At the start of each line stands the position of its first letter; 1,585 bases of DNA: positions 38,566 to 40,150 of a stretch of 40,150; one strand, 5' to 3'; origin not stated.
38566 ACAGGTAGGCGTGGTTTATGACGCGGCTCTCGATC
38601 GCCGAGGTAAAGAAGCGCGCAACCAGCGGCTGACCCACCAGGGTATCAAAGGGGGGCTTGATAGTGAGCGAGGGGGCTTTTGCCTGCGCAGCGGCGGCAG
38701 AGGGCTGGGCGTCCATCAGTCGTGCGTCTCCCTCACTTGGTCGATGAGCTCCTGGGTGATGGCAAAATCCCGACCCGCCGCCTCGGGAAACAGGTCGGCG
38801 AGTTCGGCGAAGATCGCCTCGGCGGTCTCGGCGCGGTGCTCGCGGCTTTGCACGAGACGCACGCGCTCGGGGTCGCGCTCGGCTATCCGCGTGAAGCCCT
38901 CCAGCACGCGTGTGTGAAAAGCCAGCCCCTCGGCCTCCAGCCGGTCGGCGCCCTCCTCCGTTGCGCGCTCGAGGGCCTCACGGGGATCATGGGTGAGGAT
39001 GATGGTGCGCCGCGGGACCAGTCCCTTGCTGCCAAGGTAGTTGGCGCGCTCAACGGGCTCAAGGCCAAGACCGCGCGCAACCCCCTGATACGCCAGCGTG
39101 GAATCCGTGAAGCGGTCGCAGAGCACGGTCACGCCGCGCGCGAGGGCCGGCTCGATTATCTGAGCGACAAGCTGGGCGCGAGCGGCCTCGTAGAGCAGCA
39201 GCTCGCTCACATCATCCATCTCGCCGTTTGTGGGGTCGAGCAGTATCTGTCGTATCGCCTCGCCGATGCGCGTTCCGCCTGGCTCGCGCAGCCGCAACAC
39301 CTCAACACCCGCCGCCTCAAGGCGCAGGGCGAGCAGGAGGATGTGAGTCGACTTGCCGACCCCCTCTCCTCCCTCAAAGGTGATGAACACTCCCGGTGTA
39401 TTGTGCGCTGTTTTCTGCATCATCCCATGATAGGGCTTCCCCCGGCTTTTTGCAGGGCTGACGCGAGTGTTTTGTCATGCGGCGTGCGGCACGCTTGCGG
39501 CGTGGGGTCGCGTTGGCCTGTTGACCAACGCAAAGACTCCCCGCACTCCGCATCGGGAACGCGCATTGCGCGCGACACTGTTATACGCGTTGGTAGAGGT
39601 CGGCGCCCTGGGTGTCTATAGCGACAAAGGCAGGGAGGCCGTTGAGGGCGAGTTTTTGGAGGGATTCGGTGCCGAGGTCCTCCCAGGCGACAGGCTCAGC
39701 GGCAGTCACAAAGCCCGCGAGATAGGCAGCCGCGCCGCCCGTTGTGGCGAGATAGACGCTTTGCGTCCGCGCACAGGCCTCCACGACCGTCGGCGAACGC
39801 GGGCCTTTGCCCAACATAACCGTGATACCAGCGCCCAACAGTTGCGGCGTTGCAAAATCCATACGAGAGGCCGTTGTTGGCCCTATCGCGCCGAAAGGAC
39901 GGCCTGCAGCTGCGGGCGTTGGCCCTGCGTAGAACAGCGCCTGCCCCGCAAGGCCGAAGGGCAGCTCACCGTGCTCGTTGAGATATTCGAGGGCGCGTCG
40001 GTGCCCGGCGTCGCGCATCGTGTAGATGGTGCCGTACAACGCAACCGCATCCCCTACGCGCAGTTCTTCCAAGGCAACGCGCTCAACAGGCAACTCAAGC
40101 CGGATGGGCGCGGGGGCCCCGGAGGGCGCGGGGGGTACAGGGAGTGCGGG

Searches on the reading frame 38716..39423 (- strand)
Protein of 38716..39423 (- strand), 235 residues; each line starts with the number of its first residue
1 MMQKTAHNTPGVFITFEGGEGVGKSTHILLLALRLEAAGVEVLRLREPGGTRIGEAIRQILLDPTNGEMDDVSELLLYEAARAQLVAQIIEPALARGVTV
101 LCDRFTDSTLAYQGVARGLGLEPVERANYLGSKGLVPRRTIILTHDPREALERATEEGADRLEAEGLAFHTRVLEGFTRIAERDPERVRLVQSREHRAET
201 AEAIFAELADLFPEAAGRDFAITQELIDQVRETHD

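Call 83: search_protein_families(library=pfam, proteins=[window:38716-39423:-], max_evalue=0.01)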
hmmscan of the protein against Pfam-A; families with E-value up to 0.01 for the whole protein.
window:38716-39423:- (235 aa): 3 families
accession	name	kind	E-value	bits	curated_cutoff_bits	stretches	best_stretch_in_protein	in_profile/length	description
PF02223.23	Thymidylate_kin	-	2.4e-41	141.9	27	1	16-199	1-180/185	Thymidylate kinase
PF13521.12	AAA_28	-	3.7e-05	24.4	27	1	14-202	2-140/164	AAA domain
PF13401.12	AAA_22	-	0.0049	17.6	27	0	13-95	7-81/130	AAA domain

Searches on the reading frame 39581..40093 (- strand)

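Call 83: search_protein_families(library=pfam, proteins=[window:39581-40093:-], max_evalue=0.01)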
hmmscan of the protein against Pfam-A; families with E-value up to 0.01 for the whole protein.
window:39581-40093:- (170 aa): 1 family
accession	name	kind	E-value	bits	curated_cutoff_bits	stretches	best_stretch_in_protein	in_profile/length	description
PF05683.17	Fumerase_C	-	2.7e-45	154.7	22.2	1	7-169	39-204/205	Fumarase C-terminus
